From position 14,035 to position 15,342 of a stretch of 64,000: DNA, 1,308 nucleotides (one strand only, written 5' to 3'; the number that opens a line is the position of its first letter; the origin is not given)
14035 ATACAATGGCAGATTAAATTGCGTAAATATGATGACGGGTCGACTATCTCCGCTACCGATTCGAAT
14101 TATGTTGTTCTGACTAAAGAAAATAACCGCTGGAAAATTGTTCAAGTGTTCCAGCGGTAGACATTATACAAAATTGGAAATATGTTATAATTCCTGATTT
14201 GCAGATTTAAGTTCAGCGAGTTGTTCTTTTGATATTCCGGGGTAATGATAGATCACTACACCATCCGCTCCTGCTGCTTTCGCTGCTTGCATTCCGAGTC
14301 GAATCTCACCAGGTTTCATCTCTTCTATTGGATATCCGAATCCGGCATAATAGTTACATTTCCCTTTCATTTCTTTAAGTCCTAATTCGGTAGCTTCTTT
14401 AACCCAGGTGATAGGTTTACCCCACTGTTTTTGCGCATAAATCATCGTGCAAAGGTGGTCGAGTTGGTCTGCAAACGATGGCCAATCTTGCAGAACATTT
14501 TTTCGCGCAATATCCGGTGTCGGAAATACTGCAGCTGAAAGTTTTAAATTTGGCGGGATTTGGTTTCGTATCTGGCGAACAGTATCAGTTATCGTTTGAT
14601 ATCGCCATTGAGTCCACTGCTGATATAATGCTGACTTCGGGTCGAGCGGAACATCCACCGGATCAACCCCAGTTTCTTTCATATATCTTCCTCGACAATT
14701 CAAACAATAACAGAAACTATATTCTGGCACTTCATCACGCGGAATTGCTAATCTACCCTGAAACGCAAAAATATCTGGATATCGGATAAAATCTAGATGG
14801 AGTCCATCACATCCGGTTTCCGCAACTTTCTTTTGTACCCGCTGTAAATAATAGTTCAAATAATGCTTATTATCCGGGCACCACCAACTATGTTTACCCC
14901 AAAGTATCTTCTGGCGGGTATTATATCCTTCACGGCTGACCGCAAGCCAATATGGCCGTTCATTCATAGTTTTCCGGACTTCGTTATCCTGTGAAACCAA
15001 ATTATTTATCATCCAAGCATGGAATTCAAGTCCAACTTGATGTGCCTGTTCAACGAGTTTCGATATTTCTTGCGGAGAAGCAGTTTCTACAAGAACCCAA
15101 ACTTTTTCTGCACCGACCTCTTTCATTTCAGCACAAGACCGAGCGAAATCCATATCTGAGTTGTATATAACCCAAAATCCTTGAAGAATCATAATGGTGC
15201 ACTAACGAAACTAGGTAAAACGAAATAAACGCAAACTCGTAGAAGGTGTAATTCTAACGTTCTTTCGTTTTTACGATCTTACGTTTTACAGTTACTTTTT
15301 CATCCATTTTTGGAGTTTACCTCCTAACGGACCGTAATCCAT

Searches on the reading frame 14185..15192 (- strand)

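Call 24: search_protein_families(library=pfam, proteins=[window:14185-15192:-])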
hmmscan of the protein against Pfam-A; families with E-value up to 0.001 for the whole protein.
window:14185-15192:- (335 aa): 2 families
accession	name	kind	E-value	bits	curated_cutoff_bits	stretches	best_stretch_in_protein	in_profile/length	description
PF02638.21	GHL10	-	4.5e-13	49.4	27.9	1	44-255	73-264/311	Glycosyl hydrolase-like 10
PF13200.12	DUF4015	-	1.1e-07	31.7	27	1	41-254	61-228/313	Putative glycosyl hydrolase domain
